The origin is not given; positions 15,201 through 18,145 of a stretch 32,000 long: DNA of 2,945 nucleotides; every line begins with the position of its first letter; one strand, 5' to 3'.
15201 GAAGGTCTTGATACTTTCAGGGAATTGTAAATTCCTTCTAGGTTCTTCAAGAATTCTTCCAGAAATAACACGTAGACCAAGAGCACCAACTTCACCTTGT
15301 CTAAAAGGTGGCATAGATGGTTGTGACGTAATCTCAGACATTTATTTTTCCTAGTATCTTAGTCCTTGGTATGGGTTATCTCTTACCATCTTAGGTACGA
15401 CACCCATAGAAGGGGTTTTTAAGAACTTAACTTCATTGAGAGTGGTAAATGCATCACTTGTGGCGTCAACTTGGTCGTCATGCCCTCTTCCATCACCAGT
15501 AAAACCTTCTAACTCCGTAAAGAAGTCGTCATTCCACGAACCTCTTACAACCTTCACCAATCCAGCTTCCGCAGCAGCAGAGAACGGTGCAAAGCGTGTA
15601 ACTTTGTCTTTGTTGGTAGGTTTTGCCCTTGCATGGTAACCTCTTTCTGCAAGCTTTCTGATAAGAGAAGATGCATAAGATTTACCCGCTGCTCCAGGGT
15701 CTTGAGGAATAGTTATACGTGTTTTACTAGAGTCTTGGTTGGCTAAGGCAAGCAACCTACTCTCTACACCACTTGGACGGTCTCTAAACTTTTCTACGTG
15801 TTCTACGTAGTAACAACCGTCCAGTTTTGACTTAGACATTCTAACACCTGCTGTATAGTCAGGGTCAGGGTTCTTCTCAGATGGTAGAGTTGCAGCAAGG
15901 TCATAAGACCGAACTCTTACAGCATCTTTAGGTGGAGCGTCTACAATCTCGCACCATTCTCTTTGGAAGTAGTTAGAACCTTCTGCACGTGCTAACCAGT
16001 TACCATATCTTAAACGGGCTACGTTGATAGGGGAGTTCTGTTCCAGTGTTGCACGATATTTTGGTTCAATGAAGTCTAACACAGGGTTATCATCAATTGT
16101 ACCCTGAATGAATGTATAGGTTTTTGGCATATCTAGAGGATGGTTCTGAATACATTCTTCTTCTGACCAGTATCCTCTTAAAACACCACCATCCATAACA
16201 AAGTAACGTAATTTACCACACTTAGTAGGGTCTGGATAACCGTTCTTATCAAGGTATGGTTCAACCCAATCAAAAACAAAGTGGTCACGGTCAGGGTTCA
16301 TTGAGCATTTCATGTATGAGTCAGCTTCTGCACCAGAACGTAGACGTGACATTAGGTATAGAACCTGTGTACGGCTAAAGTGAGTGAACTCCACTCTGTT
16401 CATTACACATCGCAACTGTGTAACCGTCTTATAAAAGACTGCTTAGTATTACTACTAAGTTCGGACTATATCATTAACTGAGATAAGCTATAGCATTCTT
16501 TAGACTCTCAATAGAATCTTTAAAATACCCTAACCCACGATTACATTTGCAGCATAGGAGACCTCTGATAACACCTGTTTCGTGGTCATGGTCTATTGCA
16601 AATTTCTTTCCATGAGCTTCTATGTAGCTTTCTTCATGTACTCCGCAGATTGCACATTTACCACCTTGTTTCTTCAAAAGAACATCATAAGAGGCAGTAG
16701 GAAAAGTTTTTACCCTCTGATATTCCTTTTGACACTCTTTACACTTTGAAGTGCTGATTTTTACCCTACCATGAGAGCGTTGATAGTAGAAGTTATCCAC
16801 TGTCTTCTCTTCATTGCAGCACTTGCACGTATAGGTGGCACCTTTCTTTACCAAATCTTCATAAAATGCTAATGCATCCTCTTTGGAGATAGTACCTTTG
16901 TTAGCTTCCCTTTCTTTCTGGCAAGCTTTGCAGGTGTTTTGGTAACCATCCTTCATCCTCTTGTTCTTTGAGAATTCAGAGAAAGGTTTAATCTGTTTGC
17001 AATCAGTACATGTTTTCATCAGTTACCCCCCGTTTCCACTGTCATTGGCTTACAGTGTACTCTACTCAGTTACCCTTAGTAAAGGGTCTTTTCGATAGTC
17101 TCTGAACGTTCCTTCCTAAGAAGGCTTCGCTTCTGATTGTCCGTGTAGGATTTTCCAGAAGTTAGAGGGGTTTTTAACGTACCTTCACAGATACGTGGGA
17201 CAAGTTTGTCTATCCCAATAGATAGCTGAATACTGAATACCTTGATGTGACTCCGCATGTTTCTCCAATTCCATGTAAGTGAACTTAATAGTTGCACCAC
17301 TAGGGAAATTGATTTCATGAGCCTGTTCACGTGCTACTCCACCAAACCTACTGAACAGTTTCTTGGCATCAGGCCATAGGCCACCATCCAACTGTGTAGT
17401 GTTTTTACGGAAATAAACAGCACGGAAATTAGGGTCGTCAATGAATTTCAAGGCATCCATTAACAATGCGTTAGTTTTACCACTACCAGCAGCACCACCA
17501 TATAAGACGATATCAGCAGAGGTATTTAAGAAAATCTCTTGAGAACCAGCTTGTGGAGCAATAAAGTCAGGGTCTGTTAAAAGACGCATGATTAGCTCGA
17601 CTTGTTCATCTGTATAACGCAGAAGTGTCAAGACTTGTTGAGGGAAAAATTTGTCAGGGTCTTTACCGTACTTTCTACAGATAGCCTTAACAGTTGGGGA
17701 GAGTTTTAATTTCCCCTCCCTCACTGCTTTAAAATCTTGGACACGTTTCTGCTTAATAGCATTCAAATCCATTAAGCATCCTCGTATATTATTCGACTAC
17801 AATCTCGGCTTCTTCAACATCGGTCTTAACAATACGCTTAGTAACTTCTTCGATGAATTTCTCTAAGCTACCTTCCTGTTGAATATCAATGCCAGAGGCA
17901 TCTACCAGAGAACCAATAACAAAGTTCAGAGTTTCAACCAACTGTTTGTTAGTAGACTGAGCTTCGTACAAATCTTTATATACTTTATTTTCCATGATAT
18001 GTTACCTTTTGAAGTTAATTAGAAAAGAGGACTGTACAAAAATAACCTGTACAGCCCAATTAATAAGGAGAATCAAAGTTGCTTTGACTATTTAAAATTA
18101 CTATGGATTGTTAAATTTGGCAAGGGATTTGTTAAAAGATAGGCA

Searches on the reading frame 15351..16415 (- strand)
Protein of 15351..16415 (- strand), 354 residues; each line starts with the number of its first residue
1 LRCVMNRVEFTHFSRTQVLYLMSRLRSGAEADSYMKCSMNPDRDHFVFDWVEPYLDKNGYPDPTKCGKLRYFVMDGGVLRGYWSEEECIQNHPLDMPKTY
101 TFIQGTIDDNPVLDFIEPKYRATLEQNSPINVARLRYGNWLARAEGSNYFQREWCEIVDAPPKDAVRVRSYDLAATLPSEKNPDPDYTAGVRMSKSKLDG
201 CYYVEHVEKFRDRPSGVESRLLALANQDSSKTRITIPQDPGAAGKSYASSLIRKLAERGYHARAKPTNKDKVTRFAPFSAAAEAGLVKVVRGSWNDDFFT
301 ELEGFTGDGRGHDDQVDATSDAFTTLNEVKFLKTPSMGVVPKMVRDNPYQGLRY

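Call 102: search_protein_families(library=phrogs, proteins=[window:15351-16415:-], max_evalue=0.001)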
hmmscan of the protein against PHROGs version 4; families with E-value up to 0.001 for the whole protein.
window:15351-16415:- (354 aa): 6 families
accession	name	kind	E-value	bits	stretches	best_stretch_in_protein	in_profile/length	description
phrog_979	-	head and packaging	9.8e-144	481.4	1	9-341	272-614/642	terminase large subunit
phrog_9453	-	head and packaging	2.1e-50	172.5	1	138-335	1-219/233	terminase large subunit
phrog_12171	-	head and packaging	8.4e-43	146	1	230-339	3-108/110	terminase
phrog_38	-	head and packaging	1.9e-23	84.1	1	143-333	521-710/760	terminase large subunit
phrog_9526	-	head and packaging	2.8e-16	60.8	1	11-142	135-272/280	terminase large subunit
phrog_5573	-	head and packaging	2.7e-07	31.3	1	146-331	61-236/250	terminase large subunit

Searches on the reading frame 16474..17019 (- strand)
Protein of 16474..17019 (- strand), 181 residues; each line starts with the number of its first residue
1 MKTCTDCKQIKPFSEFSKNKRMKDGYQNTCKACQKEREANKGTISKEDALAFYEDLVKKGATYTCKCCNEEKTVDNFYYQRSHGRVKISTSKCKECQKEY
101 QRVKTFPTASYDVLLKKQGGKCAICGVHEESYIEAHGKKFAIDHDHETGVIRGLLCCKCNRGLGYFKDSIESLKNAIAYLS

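Call 102: search_protein_families(library=phrogs, proteins=[window:16474-17019:-], max_evalue=0.001)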
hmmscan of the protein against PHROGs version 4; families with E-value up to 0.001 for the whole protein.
window:16474-17019:- (181 aa): 15 families
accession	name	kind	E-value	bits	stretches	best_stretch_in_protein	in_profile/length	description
phrog_2633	-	DNA, RNA and nucleotide metabolism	3.4e-35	122.3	2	61-180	12-136/142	endonuclease VII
phrog_2914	-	DNA, RNA and nucleotide metabolism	5.4e-24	86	1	59-180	14-152/190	endonuclease VII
phrog_307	-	DNA, RNA and nucleotide metabolism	1.9e-21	78.4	1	2-181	58-177/334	endonuclease VII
phrog_1035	-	DNA, RNA and nucleotide metabolism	1.5e-19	71.9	2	1-42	63-104/271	endonuclease VII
phrog_2255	-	DNA, RNA and nucleotide metabolism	5.1e-17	63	2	1-60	53-111/211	HNH endonuclease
phrog_423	-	DNA, RNA and nucleotide metabolism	7.2e-15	56.3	1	113-173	17-74/159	endonuclease VII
phrog_5558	-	moron, auxiliary metabolic gene and host takeover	1.4e-13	52.2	1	1-102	8-103/130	Lar-like restriction alleviation protein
phrog_2340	-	DNA, RNA and nucleotide metabolism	7e-11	43.5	1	1-41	8-49/171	endonuclease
phrog_17507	-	DNA, RNA and nucleotide metabolism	1.8e-10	41.5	1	142-180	1-40/65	endonuclease VII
phrog_6611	-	unknown function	4e-07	31.3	1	2-38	142-178/180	-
phrog_12813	-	unknown function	6.1e-06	27.2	1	2-41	154-193/199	-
phrog_30859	-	unknown function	6.2e-06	28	1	2-37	3-38/117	-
phrog_11865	-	DNA, RNA and nucleotide metabolism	3.9e-05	25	1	142-171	2-31/95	endonuclease VII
phrog_5767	-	transcription regulation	0.00052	20.5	0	2-36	355-392/393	sigma factor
phrog_3273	-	unknown function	0.00072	20.6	1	2-41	23-64/75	-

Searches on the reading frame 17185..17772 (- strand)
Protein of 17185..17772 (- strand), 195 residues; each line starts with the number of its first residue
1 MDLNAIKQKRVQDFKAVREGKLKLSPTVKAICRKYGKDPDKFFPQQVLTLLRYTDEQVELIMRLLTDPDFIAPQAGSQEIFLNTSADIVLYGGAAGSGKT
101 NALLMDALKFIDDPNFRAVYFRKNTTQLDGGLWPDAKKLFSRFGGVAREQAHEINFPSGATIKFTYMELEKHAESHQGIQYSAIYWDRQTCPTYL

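Call 32: search_protein_families(library=pfam, proteins=[window:17185-17772:-], max_evalue=0.01)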
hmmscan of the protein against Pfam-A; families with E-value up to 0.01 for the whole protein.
window:17185-17772:- (195 aa): 2 families
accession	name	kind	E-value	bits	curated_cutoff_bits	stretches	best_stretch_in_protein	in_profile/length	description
PF03237.21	Terminase_6N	-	7.4e-10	39.3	22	1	91-187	2-103/215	Terminase large subunit, T4likevirus-type, N-terminal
PF25199.1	nSTAND_NTPase5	-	0.0064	16.8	34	1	86-129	41-84/145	Novel STAND NTPase 5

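Call 33: search_protein_families(library=phrogs, proteins=[window:17185-17772:-], max_evalue=0.001)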
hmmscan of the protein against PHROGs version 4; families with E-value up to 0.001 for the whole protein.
window:17185-17772:- (195 aa): 3 families
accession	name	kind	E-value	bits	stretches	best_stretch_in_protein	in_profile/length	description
phrog_979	-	head and packaging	3.6e-57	195.4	1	1-187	84-271/642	terminase large subunit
phrog_9526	-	head and packaging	3.7e-35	122.7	1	72-189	9-134/280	terminase large subunit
phrog_2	-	head and packaging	6.5e-07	29.5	1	26-187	231-370/807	terminase large subunit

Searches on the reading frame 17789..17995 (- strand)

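Call 32: search_protein_families(library=pfam, proteins=[window:17789-17995:-], max_evalue=0.01)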
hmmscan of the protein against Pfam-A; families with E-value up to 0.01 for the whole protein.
window:17789-17995:- (68 aa): 0 families

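Call 33: search_protein_families(library=phrogs, proteins=[window:17789-17995:-], max_evalue=0.001)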
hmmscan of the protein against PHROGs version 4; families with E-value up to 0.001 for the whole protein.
window:17789-17995:- (68 aa): 2 families
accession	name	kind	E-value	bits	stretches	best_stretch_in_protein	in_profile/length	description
phrog_4397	-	unknown function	3e-07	31.2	1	1-55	2-55/67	-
phrog_1002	-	tail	0.00069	20.8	1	8-64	21-79/81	tail fiber chaperone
